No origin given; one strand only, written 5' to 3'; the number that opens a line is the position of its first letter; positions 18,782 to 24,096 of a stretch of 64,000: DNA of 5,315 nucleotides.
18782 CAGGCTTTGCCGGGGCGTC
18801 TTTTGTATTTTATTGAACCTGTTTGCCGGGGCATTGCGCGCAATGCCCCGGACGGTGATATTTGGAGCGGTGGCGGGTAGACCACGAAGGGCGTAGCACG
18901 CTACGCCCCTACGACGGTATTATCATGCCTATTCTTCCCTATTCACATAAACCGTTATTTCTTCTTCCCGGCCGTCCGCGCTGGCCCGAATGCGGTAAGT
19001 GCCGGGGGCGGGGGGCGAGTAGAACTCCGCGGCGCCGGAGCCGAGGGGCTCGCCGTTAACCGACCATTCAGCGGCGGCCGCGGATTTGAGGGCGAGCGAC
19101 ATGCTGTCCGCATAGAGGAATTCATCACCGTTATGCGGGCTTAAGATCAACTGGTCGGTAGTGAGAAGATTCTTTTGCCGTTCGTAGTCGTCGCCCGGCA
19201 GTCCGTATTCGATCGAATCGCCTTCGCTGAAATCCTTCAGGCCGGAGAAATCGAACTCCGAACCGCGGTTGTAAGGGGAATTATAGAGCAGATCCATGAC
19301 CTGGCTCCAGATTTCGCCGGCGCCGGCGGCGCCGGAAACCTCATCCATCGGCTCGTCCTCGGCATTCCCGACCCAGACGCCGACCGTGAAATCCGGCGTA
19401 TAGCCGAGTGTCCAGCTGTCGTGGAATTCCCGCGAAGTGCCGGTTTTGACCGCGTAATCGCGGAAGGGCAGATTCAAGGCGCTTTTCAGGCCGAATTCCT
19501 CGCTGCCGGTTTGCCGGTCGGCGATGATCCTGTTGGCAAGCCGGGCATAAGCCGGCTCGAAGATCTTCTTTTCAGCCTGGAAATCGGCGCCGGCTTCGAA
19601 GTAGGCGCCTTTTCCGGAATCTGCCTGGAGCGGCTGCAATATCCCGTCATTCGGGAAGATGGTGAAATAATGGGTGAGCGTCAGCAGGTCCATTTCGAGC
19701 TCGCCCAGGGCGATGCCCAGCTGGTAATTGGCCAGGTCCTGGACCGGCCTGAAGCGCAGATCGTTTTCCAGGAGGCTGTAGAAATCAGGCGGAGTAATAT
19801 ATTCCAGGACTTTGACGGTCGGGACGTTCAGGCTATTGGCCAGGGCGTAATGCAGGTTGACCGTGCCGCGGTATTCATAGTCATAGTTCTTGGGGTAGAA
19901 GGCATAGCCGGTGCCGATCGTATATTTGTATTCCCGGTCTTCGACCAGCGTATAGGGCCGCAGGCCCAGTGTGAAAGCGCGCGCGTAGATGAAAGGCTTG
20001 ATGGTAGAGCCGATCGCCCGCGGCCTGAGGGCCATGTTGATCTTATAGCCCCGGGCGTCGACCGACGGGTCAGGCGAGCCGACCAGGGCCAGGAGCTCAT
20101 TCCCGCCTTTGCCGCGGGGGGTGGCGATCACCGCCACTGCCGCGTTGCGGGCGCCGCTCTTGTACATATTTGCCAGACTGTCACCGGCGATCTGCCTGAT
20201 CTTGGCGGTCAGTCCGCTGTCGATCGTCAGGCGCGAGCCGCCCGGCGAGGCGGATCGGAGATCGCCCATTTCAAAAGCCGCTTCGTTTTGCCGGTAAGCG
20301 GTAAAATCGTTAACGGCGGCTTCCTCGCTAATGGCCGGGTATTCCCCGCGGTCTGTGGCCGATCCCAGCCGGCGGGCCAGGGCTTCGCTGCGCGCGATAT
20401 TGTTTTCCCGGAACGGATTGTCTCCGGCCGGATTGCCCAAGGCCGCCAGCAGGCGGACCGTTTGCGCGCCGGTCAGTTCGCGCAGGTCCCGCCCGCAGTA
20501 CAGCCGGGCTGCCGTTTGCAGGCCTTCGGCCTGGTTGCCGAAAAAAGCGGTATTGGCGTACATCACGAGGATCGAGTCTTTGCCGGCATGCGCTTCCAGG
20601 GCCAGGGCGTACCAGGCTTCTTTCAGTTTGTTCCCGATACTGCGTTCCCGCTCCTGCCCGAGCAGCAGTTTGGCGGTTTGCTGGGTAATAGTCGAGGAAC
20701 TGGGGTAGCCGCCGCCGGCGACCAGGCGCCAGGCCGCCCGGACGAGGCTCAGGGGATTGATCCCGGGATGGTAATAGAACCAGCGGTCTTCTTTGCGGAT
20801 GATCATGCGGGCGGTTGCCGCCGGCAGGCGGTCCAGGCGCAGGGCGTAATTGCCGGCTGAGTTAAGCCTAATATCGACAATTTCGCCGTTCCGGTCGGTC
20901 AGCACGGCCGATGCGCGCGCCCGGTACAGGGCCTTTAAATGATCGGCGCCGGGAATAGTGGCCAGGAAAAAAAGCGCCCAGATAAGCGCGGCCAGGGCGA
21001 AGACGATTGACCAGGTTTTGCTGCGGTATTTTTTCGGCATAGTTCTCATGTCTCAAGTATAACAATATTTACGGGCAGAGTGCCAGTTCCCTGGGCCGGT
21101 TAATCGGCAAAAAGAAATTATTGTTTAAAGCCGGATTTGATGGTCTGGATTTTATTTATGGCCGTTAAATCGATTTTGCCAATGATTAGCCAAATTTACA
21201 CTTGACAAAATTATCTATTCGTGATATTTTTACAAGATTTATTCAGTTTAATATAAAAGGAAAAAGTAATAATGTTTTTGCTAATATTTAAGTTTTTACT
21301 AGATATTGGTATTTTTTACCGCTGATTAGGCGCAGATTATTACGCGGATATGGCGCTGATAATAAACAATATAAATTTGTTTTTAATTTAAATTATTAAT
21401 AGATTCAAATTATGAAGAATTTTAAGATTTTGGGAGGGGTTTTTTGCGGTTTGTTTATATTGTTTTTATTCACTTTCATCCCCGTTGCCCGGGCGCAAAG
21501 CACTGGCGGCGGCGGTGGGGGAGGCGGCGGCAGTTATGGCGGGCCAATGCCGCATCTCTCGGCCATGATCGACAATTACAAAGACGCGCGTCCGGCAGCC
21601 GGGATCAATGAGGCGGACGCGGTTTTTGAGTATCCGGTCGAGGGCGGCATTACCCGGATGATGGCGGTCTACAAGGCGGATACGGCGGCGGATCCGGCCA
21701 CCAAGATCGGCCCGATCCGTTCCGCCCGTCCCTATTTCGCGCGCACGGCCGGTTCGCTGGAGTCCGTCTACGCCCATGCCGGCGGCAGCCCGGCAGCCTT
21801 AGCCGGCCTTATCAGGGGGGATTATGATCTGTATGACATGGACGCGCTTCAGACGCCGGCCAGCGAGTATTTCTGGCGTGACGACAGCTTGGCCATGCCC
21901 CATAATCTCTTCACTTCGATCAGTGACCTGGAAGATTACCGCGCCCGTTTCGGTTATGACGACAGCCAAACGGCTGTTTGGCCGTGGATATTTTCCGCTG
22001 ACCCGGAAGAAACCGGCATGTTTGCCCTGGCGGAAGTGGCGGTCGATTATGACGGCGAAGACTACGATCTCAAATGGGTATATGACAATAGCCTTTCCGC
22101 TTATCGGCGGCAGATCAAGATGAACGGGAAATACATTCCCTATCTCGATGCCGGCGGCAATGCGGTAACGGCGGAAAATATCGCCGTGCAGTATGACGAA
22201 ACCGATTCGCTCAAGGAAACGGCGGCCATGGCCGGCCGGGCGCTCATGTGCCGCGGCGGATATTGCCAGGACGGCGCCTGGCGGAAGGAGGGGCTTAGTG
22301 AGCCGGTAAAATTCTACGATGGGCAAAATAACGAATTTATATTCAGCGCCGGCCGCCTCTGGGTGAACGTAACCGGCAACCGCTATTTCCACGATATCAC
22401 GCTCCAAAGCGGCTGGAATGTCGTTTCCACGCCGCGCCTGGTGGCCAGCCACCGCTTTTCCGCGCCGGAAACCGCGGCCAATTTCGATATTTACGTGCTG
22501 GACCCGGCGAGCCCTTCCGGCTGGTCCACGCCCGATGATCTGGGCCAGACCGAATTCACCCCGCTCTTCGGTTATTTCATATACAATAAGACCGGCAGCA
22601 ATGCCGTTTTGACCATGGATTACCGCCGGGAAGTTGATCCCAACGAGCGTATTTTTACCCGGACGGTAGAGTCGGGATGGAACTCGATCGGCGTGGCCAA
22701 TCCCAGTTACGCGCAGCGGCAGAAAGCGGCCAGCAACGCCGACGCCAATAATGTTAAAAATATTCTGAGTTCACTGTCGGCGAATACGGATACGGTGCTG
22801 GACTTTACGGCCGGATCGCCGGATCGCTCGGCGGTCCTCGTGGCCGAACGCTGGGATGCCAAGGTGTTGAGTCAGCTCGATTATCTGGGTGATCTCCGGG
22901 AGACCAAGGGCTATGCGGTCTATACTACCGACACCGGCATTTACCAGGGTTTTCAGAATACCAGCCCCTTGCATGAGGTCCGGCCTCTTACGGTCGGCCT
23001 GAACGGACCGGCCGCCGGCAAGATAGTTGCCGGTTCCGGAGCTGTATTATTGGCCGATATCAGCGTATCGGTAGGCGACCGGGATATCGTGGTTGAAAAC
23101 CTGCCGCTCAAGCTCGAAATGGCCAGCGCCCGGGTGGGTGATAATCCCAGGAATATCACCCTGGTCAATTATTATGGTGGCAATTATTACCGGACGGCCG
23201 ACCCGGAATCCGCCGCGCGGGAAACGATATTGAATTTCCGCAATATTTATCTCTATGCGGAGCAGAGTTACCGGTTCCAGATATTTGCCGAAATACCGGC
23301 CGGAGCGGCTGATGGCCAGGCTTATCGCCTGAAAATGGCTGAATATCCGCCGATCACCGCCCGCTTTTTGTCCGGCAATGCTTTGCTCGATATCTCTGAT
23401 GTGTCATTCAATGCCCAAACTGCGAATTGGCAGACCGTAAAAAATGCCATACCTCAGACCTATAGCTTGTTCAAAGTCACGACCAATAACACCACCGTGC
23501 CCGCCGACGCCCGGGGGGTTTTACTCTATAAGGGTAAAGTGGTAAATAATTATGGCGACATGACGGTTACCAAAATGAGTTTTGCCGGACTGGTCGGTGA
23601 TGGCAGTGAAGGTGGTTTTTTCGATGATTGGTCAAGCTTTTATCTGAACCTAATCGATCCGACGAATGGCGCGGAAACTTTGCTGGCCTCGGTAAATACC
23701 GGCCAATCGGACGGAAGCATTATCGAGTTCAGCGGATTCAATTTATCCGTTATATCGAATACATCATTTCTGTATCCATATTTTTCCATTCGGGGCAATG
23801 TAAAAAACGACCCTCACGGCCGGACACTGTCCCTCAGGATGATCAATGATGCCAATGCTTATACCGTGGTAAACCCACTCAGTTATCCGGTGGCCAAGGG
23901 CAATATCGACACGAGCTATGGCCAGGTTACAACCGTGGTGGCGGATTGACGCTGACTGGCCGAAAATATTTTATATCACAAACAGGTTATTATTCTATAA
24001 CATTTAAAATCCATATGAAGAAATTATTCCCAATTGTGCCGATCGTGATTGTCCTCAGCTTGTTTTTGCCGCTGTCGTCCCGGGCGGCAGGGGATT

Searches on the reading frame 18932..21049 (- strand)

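Call 84: search_protein_families(library=pfam, proteins=[window:18932-21049:-], max_evalue=0.001)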
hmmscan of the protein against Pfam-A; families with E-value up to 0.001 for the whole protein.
window:18932-21049:- (706 aa): 3 families
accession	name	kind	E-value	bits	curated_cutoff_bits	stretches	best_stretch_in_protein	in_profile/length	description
PF00912.28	Transgly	-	3.9e-37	127.8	27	1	68-221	15-168/178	Transglycosylase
PF00905.27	Transpeptidase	-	7.7e-11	42.2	22.1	1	317-585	11-298/299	Penicillin binding protein transpeptidase domain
PF06832.18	BiPBP_C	-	8.5e-05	22.8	26.8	1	635-699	14-89/90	Penicillin-Binding Protein C-terminus Family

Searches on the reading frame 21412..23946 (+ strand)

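Call 84: search_protein_families(library=pfam, proteins=[window:21412-23946:+], max_evalue=0.001)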
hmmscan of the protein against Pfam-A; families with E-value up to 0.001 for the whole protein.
window:21412-23946:+ (845 aa): 2 families
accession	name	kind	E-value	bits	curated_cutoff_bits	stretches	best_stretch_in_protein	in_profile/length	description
PF11258.13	DUF3048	-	3.7e-36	124.9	25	1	50-182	18-147/148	Protein of unknown function (DUF3048) N-terminal domain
PF17479.7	DUF3048_C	-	4.9e-10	40.2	25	1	210-318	2-114/114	Protein of unknown function (DUF3048) C-terminal domain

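Call 99: search_protein_families(library=ncbifam, proteins=[window:21412-23946:+], max_evalue=0.1)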
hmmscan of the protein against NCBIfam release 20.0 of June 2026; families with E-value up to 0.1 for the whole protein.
window:21412-23946:+ (845 aa): 0 families
